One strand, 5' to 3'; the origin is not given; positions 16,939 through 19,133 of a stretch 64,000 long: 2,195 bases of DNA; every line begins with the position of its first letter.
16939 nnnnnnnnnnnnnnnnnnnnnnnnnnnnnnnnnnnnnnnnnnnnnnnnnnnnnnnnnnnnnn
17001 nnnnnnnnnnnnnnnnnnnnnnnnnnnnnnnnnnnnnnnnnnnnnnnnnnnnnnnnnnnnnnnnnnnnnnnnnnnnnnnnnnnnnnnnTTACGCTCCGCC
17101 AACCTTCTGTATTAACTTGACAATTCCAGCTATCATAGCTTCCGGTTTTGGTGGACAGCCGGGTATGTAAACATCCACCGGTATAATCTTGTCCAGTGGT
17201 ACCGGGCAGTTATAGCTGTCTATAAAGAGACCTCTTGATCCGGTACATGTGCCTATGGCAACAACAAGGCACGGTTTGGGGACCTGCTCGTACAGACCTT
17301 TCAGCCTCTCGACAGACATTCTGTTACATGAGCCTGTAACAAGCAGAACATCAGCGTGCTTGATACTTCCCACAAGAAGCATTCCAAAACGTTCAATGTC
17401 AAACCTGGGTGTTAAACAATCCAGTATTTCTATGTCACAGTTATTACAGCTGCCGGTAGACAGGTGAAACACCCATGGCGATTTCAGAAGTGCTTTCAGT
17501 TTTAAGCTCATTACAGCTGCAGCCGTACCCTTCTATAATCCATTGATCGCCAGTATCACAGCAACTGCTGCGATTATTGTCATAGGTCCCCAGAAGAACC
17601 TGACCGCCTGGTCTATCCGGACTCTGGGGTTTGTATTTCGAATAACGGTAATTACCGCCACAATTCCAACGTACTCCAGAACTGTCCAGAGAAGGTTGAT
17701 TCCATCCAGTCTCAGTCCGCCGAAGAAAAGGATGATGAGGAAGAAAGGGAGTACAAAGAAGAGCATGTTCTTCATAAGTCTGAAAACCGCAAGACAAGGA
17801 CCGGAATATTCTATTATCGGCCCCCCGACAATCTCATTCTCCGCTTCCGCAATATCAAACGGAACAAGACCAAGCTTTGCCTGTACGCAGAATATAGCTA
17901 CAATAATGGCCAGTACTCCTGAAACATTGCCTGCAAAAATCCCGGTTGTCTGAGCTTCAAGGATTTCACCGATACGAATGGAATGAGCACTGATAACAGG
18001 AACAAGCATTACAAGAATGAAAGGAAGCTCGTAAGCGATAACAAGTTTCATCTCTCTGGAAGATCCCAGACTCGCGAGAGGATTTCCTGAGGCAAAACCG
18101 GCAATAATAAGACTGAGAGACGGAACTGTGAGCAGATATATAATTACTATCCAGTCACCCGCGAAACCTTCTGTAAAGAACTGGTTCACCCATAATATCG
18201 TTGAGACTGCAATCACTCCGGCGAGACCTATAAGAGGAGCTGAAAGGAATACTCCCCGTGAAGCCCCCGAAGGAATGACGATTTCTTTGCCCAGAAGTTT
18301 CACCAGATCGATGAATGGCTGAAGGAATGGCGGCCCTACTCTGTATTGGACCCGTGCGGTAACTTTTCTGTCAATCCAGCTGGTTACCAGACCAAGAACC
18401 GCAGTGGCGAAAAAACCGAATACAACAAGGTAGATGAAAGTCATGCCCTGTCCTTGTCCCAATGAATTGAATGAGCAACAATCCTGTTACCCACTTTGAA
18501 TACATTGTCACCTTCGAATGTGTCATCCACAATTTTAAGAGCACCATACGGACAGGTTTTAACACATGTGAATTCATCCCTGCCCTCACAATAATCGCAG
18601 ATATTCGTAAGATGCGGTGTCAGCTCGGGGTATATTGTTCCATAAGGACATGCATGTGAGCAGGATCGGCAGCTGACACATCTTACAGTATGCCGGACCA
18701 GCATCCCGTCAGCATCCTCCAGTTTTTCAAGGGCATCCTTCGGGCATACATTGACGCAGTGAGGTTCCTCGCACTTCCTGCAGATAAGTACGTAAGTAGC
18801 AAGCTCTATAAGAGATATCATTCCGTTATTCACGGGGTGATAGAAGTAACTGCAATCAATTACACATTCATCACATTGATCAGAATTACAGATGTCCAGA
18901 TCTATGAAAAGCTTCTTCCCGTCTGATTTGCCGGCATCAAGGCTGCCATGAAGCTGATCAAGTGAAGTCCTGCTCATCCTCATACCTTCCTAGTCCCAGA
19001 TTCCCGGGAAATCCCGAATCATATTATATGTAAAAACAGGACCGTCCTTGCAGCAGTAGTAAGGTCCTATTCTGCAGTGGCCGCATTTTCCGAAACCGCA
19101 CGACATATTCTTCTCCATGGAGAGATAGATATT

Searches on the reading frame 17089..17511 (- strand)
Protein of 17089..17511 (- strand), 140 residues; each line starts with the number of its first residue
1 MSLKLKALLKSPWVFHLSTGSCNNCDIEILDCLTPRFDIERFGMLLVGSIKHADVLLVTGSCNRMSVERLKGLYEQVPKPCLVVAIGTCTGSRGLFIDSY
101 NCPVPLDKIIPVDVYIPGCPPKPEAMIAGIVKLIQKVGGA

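Call 4: search_protein_families(library=pfam, proteins=[window:17089-17511:-], max_evalue=0.01)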
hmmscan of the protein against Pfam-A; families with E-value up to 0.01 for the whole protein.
window:17089-17511:- (140 aa): 1 family
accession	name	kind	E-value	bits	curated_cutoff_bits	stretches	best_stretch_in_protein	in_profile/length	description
PF01058.29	Oxidored_q6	-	1.2e-26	93.3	27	1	22-133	1-128/128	NADH ubiquinone oxidoreductase, 20 Kd subunit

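Call 5: search_protein_families(library=ncbifam, proteins=[window:17089-17511:-], max_evalue=0.001)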
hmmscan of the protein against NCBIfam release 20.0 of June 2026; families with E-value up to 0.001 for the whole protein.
window:17089-17511:- (140 aa): 14 families
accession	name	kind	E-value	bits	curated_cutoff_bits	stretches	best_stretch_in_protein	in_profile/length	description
NF005012.1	PRK06411.1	subfamily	6.4e-38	129.9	116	1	10-137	34-158/166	NADH-quinone oxidoreductase subunit NuoB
TIGR01957.1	nuoB_fam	subfamily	4.4e-34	117.5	142.7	1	21-137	25-142/145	NADH-quinone oxidoreductase subunit B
NF011393.0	PRK14818.1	equivalog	2.4e-31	108.6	255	1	12-137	31-155/173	NADH dehydrogenase subunit B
NF011391.0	PRK14816.1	equivalog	7.5e-30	104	283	1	14-137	56-177/196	NADH-quinone oxidoreductase subunit B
NF011395.0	PRK14820.1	equivalog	1.2e-28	100.1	263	1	12-135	35-155/180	NADH-quinone oxidoreductase subunit B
NF011390.0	PRK14815.1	equivalog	1.4e-28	99.4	281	1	23-138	43-158/183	NADH dehydrogenase subunit B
NF011394.0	PRK14819.1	equivalog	1.5e-28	100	312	1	23-137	41-156/264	NADH-quinone oxidoreductase subunit B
NF011392.0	PRK14817.1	equivalog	1.5e-27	96.5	271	1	23-138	46-161/182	NADH-quinone oxidoreductase subunit B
NF009808.0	PRK13292.1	equivalog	3.5e-27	94.6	1156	1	21-137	35-149/791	NADH-quinone oxidoreductase subunit B/C/D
NF011388.0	PRK14813.1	equivalog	4e-27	95.3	294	1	23-134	38-150/189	NADH dehydrogenase subunit B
NF011389.0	PRK14814.1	equivalog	8.7e-24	84.3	285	1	11-137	34-157/186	NADH dehydrogenase subunit B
TIGR03294.1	FrhG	equivalog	2.9e-08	33.7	245.5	1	49-135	47-142/228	coenzyme F420 hydrogenase subunit gamma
TIGR00391.1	hydA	subfamily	4.5e-06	26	179.5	1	47-134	120-208/365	hydrogenase small subunit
NF045875.1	F420_non_VhuG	exception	3.4e-05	23.2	450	1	104-135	134-165/286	F420-non-reducing hydrogenase subunit VhuG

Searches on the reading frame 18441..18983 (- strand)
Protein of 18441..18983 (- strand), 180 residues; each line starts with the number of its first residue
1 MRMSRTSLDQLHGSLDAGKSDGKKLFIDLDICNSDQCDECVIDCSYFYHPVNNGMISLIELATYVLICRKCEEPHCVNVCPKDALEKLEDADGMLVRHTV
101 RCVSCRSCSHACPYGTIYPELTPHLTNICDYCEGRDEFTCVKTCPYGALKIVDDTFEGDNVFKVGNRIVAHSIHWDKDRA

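Call 4: search_protein_families(library=pfam, proteins=[window:18441-18983:-], max_evalue=0.01)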
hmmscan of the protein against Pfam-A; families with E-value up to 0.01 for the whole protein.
window:18441-18983:- (180 aa): 10 families
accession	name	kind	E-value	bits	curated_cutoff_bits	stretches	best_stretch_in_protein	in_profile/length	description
PF13247.11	Fer4_11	-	4.9e-12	46.4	26.2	1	66-153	8-99/100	4Fe-4S dicluster domain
PF12838.12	Fer4_7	-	1.9e-10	41.5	27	1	68-115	2-51/52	4Fe-4S dicluster domain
PF13187.11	Fer4_9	-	5.3e-08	33.2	27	2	68-116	2-51/52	4Fe-4S dicluster domain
PF12837.12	Fer4_6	-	1.2e-05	25.5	25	0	101-117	8-24/24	4Fe-4S binding domain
PF00037.32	Fer4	-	1.7e-05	24.9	21.1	1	101-118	7-24/24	4Fe-4S binding domain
PF13237.11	Fer4_10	-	9.8e-05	22.6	25.5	2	67-113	8-53/53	4Fe-4S dicluster domain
PF13484.11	Fer4_16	-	0.00013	23.1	30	0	101-120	1-20/66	4Fe-4S double cluster binding domain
PF25160.1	LdpA_Fe-S-bd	-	0.00044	20.4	27.6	1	70-117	4-43/49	LdpA Fe-S cluster-binding domain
PF12800.12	Fer4_4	-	0.0017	19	24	0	101-115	3-17/17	4Fe-4S binding domain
PF12798.12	Fer4_3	-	0.0024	19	27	0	102-115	1-14/15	4Fe-4S binding domain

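Call 5: search_protein_families(library=ncbifam, proteins=[window:18441-18983:-], max_evalue=0.001)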
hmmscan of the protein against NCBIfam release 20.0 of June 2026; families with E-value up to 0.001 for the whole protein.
window:18441-18983:- (180 aa): 35 families (the best 25 are shown)
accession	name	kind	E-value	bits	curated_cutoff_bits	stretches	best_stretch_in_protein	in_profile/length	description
NF045766.1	PhenlGlyoxDHPadI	equivalog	1.1e-17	63.9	700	1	31-152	11-136/443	NADH-dependent phenylglyoxylate dehydrogenase subunit beta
NF009408.0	PRK12769.1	equivalog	8e-14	50.7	1003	1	64-155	52-148/659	formate-dependent uric acid utilization protein AegA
TIGR02951.1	DMSO_dmsB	equivalog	1.6e-13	51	214.1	1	65-151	61-150/161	DMSO/selenate family reductase complex B subunit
NF007382.0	PRK09898.1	equivalog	2.2e-12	46.9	213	1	65-153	120-202/208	ferredoxin-like protein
NF045797.1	DsrO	equivalog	2.8e-12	46.6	200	1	62-116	97-149/235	sulfate reduction electron transfer complex DsrMKJOP subunit DsrO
NF007658.0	PRK10330.1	equivalog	6.9e-12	45.2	260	1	61-117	52-104/181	electron transport protein HydN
NF041715.1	arsenate_red_ArrB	equivalog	1.3e-11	44.4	450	1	59-124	48-112/233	arsenate respiratory reductase iron-sulfur subunit ArrB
NF009451.0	PRK12809.1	equivalog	1.5e-11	43.3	1154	1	62-155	50-140/639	formate-dependent uric acid utilization protein YgfT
TIGR03478.1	DMSO_red_II_bet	subfamily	1.9e-11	43.5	480.7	1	67-146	130-212/321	DMSO reductase family type II enzyme, iron-sulfur subunit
NF011569.0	PRK14993.1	equivalog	2.7e-09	36.9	416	1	66-153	98-186/244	tetrathionate reductase subunit TtrB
NF008134.0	PRK10882.1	equivalog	3.3e-09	36.3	263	1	68-149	113-203/329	hydrogenase 2 operon protein HybA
NF033717.2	HPDL_rSAM_activ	equivalog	4.7e-09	35.9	420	1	104-167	60-123/311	4-hydroxyphenylacetate decarboxylase activase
TIGR03149.1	cyt_nit_nrfC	equivalog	8e-09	35.2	377.6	1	67-155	93-185/225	cytochrome c nitrite reductase Fe-S protein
NF042979.1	EthbenzDh_ebdB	equivalog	3.3e-08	32.8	740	1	65-144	150-228/354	ethylbenzene dehydrogenase subunit beta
NF041782.1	mnquin_red_QrcC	equivalog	8.6e-08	32.1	400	1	64-116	61-115/239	menaquinone reductase iron-sulfur cluster-binding subunit QrcC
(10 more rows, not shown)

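Call 27: search_solved_structures(query=window:18441-18983:-, max_evalue=0.001, show_alignments=1)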
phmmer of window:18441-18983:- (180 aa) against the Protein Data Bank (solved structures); distinct sequences matched with E-value up to 0.001: 28.
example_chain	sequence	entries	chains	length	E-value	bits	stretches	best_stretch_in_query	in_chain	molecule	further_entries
8c0z_C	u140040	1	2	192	4.7e-13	52.6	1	23-158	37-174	Iron-sulfur cluster-binding protein potential subunit of aldehyde oxidoreductase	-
9sw6_G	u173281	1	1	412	8.4e-13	51.8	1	95-155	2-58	Polyferredoxin protein MvhB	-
7qv7_B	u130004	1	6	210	8e-11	45.3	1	60-123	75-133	Hydrogen dependent carbon dioxide reductase subunit HycB4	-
6cz7_B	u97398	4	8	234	6.9e-10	42.2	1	63-124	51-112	4Fe-4S ferredoxin, iron-sulfur binding domain protein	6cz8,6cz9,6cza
9mqx_E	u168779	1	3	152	3.3e-08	36.8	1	64-152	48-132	Fe-S-cluster-containing hydrogenase subunit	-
4ydd_B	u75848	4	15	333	6.1e-08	35.9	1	67-149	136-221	DMSO reductase family type II enzyme, iron-sulfur subunit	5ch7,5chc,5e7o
1q16_B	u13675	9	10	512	3.2e-07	33.5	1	66-144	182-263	Respiratory nitrate reductase 1 beta chain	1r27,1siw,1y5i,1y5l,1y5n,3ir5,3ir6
7qv7_A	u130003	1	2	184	3.6e-07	33.4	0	64-117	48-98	Hydrogen dependent carbon dioxide reductase subunit HycB3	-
2ivf_B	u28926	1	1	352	5.6e-07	32.8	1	66-145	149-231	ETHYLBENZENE DEHYDROGENASE BETA-SUBUNIT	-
3egw_B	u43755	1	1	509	6.1e-07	32.6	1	66-144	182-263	Respiratory nitrate reductase 1 beta chain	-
1y4z_B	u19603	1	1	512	6.7e-07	32.5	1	66-144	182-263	Respiratory nitrate reductase 1 beta chain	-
7z0s_B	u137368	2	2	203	2.1e-06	30.9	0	55-117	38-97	Formate hydrogenlyase subunit 2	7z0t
1kqf_B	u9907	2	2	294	3.9e-06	30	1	68-150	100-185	FORMATE DEHYDROGENASE, NITRATE-INDUCIBLE, IRON-SULFUR SUBUNIT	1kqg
9vap_B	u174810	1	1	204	3.9e-06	30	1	63-153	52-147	4Fe-4S dicluster domain-containing protein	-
30gj_B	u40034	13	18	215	1.2e-05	28.4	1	67-154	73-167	Formate dehydrogenase, beta subunit, putative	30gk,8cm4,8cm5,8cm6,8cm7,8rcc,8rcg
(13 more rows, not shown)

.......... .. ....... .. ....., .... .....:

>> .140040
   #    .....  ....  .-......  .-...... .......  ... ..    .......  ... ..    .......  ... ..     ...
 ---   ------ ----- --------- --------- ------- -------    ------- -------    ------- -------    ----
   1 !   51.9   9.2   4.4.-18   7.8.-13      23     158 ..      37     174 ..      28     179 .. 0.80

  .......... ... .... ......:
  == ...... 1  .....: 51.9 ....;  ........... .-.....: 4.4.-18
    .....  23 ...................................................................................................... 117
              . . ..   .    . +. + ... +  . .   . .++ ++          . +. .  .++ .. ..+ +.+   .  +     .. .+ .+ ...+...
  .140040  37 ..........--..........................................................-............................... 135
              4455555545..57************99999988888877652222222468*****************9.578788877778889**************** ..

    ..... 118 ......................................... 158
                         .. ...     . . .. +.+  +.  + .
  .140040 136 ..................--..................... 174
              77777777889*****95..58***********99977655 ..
